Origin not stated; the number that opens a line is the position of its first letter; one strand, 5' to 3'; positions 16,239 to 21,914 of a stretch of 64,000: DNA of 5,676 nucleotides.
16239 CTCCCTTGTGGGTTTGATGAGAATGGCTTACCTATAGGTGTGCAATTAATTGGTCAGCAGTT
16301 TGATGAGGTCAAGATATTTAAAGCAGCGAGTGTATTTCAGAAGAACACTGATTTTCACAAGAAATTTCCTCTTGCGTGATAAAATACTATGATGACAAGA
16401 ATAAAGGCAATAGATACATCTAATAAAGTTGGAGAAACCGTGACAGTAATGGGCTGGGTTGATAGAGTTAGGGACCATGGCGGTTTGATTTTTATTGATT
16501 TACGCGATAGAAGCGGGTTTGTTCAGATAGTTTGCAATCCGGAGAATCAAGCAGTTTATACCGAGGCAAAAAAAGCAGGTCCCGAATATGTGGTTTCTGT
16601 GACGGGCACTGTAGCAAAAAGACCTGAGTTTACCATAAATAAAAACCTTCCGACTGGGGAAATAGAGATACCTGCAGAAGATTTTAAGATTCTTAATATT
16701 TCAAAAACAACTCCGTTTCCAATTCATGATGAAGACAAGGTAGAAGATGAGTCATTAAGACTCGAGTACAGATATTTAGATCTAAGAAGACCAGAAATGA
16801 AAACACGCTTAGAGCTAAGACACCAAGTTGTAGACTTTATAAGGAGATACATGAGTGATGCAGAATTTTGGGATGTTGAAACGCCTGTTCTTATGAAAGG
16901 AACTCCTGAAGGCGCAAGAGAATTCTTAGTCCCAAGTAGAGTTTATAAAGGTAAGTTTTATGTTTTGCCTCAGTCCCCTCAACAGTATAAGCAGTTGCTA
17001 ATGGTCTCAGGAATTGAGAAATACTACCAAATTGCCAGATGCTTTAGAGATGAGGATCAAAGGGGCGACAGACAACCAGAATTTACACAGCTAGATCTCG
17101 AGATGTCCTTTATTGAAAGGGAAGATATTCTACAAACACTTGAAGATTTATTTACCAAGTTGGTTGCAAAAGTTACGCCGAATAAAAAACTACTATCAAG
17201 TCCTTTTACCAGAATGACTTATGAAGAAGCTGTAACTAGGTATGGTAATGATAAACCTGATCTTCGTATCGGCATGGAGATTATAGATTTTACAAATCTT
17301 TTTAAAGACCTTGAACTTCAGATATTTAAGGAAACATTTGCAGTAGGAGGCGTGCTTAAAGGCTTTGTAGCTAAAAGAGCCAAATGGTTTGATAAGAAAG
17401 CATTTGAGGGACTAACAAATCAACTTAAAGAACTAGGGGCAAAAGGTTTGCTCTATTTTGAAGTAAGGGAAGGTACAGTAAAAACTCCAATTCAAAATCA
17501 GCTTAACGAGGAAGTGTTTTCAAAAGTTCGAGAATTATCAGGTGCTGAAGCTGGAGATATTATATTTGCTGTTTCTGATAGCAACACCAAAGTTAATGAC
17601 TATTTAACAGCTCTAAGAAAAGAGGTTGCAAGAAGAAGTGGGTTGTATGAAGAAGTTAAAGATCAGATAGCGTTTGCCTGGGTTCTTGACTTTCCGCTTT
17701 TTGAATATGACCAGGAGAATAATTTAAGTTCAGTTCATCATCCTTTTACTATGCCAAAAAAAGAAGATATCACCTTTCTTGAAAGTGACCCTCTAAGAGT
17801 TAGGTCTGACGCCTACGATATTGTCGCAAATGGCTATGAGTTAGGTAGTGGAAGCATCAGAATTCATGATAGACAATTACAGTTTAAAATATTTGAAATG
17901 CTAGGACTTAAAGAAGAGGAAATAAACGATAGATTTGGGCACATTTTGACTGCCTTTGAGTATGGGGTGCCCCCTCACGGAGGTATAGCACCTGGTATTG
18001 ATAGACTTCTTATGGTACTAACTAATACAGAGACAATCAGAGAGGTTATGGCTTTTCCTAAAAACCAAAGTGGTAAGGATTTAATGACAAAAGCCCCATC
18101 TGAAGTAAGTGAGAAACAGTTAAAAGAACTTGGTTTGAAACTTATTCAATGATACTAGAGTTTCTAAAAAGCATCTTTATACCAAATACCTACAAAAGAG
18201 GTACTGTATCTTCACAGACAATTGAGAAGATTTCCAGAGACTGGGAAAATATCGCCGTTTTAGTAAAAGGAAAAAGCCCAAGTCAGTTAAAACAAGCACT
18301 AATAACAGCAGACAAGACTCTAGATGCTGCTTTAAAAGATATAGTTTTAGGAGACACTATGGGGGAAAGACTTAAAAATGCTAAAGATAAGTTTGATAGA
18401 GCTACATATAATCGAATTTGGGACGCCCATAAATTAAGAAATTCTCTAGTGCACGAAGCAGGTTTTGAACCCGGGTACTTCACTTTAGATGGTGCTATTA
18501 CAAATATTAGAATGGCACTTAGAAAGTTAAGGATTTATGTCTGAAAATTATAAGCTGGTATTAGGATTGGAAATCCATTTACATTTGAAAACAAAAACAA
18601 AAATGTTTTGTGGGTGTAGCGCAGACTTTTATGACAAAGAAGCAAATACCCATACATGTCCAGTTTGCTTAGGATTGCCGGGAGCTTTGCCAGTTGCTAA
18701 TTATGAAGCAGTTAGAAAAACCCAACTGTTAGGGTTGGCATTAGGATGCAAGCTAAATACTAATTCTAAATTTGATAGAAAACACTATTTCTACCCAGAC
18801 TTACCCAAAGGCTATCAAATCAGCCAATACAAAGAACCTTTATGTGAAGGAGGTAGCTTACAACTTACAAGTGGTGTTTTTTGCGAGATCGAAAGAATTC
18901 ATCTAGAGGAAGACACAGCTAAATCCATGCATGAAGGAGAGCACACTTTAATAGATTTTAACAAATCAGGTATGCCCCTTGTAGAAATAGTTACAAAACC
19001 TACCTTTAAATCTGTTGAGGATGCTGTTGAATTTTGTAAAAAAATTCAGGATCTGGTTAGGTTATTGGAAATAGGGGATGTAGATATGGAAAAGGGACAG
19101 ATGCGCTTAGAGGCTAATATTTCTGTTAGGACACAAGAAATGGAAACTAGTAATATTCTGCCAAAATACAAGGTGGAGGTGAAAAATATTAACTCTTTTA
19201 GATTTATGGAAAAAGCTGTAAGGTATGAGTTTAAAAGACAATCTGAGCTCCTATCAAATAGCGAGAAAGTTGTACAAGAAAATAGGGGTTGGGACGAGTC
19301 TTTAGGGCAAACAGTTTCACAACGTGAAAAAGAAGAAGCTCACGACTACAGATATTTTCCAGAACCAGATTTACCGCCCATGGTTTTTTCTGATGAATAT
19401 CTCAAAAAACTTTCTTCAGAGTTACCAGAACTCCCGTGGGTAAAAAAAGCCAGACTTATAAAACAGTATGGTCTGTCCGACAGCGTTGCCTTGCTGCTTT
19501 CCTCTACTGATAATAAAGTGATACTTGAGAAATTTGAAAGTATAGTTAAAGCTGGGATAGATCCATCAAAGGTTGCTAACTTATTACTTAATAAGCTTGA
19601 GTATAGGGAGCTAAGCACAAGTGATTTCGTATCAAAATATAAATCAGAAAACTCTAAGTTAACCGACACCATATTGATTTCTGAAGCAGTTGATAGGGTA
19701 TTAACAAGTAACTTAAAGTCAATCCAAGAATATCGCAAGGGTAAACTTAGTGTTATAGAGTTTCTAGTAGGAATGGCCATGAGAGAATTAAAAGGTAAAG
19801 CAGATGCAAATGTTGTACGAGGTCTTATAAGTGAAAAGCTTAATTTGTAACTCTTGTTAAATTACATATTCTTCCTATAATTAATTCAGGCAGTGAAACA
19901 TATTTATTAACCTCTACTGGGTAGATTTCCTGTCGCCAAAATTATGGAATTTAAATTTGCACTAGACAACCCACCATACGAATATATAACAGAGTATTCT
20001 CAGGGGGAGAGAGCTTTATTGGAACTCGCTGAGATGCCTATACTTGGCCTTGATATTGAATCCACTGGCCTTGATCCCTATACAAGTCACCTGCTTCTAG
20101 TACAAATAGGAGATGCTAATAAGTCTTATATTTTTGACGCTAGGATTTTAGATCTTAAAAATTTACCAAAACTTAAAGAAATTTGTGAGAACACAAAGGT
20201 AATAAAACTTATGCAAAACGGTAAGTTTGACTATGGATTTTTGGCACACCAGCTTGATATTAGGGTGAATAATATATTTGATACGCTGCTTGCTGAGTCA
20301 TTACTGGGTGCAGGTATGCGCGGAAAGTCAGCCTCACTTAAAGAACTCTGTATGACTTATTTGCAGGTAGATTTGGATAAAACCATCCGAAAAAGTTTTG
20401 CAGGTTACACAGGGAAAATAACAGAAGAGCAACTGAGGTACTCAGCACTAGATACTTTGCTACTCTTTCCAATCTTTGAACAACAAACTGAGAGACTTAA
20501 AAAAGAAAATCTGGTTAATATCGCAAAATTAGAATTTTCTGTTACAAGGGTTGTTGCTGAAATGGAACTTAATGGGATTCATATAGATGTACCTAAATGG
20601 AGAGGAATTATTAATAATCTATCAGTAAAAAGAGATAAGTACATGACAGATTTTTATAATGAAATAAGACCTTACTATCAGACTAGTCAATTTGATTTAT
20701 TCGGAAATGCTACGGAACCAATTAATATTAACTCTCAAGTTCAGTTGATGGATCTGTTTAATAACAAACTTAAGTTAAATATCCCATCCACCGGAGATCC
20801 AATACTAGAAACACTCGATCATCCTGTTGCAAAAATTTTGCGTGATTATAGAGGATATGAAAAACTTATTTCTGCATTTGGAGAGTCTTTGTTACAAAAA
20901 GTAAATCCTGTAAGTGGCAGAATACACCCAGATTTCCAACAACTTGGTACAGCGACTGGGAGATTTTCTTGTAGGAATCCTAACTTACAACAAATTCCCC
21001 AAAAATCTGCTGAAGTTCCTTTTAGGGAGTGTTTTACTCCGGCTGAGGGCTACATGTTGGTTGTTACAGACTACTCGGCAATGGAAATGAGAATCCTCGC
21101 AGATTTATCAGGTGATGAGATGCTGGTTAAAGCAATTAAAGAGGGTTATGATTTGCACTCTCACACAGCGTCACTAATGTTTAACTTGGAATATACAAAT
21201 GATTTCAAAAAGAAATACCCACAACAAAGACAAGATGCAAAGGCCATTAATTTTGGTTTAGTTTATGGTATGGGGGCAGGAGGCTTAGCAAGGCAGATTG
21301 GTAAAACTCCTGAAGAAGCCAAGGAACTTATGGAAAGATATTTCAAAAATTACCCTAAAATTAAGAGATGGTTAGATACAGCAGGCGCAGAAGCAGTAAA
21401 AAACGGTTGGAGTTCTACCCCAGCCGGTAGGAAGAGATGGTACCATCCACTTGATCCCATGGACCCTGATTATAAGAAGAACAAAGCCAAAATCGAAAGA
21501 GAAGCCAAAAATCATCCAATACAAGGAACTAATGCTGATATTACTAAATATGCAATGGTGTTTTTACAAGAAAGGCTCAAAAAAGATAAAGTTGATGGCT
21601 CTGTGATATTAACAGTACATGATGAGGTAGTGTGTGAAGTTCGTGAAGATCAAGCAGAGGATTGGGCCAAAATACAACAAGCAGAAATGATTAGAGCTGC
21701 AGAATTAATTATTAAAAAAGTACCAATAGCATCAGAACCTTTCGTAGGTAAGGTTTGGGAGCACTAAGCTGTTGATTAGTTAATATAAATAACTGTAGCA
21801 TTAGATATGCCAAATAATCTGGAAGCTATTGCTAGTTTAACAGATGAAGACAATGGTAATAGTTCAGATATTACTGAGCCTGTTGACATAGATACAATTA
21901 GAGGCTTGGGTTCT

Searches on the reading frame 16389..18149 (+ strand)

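Call 79: search_protein_families(library=pfam, proteins=[window:16389-18149:+], max_evalue=0.00001)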
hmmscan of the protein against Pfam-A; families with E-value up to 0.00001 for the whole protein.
window:16389-18149:+ (587 aa): 3 families
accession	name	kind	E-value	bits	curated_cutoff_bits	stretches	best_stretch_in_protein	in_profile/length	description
PF00152.25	tRNA-synt_2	-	7.2e-118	393.6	25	1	120-560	1-308/308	tRNA synthetases class II (D, K and N)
PF01336.31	tRNA_anti-codon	-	6.5e-18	64.9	27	1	18-102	1-75/75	OB-fold nucleic acid binding domain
PF02938.19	GAD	-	2.6e-14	53.7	23.4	1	313-406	1-95/95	GAD domain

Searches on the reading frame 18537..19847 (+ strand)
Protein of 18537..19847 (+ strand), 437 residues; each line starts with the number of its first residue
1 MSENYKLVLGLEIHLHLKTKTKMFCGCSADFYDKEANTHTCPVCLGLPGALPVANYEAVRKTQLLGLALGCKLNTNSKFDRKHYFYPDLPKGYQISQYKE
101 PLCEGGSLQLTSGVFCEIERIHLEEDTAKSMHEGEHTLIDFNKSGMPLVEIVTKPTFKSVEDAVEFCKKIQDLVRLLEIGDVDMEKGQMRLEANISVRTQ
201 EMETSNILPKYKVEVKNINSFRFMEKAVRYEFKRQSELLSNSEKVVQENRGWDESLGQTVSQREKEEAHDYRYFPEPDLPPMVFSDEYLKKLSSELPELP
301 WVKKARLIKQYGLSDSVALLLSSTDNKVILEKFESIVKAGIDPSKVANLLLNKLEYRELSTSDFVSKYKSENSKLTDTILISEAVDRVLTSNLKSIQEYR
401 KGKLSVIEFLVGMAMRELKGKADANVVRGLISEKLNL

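Call 79: search_protein_families(library=pfam, proteins=[window:18537-19847:+], max_evalue=0.00001)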
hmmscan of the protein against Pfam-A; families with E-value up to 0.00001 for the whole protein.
window:18537-19847:+ (437 aa): 2 families
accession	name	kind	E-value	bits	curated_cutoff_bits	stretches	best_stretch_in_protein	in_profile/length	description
PF02934.20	GatB_N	-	1.2e-107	359.7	23.4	1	8-289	2-276/277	GatB/GatE catalytic domain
PF02637.23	GatB_Yqey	-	5.1e-15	56.1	27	1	374-435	87-148/148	GatB domain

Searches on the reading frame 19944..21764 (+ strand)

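Call 79: search_protein_families(library=pfam, proteins=[window:19944-21764:+], max_evalue=0.00001)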
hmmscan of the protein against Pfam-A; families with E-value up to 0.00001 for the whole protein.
window:19944-21764:+ (607 aa): 2 families
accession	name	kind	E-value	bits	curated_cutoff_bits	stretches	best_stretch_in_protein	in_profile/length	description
PF00476.26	DNA_pol_A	-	2e-99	333.6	34.3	1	239-606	9-380/381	DNA polymerase family A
PF01612.26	DNA_pol_A_exo1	-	1.2e-32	113.5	23.6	1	12-183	1-170/173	3'-5' exonuclease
